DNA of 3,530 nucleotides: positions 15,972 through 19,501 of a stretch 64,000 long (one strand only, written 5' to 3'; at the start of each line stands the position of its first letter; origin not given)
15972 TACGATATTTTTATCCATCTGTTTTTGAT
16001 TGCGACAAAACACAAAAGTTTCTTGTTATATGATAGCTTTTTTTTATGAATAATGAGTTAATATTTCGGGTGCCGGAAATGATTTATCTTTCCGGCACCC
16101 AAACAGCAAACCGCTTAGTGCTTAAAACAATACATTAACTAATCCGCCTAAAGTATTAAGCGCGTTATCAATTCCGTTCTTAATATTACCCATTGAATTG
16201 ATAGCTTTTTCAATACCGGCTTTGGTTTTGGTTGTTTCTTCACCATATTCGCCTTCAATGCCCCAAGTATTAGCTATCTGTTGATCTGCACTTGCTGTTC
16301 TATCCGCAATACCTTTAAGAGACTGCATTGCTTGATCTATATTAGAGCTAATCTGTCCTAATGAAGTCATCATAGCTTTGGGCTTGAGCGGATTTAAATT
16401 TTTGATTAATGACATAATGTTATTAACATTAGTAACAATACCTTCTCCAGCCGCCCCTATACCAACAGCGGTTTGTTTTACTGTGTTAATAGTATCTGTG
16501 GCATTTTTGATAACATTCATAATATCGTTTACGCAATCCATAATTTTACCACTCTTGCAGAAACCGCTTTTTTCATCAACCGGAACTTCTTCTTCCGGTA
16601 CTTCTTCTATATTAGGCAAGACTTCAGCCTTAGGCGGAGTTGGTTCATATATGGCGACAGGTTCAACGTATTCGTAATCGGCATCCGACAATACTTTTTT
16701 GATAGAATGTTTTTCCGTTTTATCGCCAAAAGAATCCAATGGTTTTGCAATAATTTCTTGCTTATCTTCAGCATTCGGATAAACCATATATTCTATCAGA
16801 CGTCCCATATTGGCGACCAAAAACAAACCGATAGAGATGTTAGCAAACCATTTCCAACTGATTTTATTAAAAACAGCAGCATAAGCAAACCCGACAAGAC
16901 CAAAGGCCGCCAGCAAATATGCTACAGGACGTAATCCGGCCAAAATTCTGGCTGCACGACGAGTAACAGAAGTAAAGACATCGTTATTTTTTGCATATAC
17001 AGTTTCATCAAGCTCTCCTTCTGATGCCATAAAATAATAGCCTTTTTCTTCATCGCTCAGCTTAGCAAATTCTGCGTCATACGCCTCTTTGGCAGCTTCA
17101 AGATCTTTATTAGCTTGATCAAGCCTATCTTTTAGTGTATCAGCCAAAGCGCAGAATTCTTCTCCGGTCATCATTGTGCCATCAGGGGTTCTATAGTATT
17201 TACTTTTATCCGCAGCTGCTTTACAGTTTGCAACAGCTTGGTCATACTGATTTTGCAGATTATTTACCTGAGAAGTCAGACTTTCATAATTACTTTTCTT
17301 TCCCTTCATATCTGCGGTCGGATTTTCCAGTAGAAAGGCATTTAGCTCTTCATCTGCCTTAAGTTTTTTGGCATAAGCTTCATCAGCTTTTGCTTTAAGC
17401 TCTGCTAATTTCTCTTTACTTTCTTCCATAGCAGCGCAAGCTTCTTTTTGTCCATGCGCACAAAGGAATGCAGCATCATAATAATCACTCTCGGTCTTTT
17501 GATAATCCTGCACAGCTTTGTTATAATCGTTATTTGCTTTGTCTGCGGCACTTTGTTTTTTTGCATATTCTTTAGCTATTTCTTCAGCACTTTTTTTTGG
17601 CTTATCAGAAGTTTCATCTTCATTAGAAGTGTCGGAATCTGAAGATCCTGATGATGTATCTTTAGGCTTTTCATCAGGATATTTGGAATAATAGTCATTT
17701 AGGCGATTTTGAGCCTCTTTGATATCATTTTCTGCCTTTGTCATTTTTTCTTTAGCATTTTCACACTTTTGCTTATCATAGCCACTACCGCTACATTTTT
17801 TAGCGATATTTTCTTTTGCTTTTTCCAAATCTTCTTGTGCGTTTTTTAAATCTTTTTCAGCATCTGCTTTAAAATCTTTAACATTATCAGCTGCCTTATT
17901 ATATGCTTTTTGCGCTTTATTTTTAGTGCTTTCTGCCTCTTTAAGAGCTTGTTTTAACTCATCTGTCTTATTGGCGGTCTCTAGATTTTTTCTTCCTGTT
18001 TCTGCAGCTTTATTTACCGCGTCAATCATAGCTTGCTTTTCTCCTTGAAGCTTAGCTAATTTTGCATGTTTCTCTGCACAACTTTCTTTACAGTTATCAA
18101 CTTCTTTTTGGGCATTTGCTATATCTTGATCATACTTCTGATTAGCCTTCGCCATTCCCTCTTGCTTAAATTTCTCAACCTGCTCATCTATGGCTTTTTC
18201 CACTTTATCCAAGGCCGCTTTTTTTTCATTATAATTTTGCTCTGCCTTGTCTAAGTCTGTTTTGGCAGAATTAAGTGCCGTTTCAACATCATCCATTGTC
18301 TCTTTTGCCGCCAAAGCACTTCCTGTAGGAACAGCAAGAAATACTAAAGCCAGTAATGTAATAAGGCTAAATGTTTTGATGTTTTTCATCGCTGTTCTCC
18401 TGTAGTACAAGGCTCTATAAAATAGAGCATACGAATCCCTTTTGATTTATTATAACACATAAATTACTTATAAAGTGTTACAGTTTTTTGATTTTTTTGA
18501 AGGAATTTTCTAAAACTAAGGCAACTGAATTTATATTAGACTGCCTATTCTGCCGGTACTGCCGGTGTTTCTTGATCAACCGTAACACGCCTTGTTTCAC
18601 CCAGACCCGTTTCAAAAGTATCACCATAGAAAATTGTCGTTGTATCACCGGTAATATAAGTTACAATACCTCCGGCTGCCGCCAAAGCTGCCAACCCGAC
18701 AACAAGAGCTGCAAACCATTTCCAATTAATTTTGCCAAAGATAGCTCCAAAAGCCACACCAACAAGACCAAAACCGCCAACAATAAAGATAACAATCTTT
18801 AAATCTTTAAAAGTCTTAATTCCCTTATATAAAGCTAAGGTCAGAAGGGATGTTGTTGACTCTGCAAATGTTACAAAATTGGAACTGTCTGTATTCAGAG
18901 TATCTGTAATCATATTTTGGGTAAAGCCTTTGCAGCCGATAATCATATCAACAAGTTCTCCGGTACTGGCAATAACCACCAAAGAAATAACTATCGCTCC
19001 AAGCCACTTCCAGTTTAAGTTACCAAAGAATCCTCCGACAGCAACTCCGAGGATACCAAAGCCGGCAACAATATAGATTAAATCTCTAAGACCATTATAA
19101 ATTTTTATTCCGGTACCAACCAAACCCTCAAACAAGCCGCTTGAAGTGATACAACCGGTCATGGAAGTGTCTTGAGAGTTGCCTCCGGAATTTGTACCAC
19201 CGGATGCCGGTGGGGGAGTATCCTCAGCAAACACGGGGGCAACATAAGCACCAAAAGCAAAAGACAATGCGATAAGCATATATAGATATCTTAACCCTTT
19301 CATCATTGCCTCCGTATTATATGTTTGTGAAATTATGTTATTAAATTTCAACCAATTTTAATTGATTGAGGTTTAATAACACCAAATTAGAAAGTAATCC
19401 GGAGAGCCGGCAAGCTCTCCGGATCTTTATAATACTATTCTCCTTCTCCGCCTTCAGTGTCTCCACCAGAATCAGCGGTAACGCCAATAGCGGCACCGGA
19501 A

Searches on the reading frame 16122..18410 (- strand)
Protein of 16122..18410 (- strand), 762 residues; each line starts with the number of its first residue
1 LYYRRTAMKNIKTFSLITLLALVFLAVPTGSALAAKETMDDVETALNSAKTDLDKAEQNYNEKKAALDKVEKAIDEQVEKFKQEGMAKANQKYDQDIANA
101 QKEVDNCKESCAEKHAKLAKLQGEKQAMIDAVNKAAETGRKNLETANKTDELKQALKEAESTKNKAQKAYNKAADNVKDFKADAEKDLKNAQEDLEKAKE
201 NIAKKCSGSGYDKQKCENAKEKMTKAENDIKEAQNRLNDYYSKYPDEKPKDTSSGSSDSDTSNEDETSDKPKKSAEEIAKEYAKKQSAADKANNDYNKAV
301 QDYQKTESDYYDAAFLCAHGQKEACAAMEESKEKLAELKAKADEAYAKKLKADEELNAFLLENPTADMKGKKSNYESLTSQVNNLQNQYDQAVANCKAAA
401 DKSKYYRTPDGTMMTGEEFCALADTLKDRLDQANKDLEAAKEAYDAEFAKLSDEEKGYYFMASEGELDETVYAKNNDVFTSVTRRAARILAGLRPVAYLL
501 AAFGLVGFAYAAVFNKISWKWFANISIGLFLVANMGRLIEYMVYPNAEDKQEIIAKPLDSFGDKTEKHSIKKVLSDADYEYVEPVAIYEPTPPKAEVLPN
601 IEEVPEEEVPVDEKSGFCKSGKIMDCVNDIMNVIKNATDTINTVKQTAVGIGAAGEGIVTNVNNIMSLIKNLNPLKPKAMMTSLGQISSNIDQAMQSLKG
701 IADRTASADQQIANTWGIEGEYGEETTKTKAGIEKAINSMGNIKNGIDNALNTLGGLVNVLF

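Call 7: search_protein_families(library=ncbifam, proteins=[window:16122-18410:-], max_evalue=0.01)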
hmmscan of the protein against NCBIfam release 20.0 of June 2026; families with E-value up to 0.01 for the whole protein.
window:16122-18410:- (762 aa): 4 families
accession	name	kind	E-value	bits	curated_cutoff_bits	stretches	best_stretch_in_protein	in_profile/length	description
NF045487.1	ASRP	equivalog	2.3e-06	26.5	300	0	138-301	109-270/593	archaea-specific SMC-related protein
TIGR02168.1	SMC_prok_B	equivalog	0.00011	20.1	567.35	1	35-306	677-943/1181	chromosome segregation protein SMC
TIGR04527.1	mycoplas_twoTM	subfamily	0.0003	20.6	125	0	267-410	52-187/248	MG_279/MG_280 family protein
TIGR02169.1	SMC_prok_A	equivalog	0.00037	18.3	729.4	0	140-439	675-970/1165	chromosome segregation protein SMC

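Call 28: search_protein_families(library=pfam, proteins=[window:16122-18410:-], max_evalue=0.001)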
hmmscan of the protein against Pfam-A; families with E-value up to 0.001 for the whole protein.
window:16122-18410:- (762 aa): 1 family
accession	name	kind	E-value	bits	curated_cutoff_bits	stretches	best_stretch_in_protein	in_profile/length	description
PF04956.18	TrbC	-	9.7e-06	26.2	27.9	1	470-533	27-89/98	TrbC/VIRB2 pilin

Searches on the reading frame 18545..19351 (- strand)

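Call 7: search_protein_families(library=ncbifam, proteins=[window:18545-19351:-], max_evalue=0.01)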
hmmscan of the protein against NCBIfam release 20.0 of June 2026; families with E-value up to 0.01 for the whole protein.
window:18545-19351:- (268 aa): 0 families

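Call 28: search_protein_families(library=pfam, proteins=[window:18545-19351:-], max_evalue=0.001)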
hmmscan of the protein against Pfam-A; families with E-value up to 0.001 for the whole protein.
window:18545-19351:- (268 aa): 1 family
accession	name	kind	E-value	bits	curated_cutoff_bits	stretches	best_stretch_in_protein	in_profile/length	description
PF04956.18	TrbC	-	8.4e-10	39.2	27.9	2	183-233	47-98/98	TrbC/VIRB2 pilin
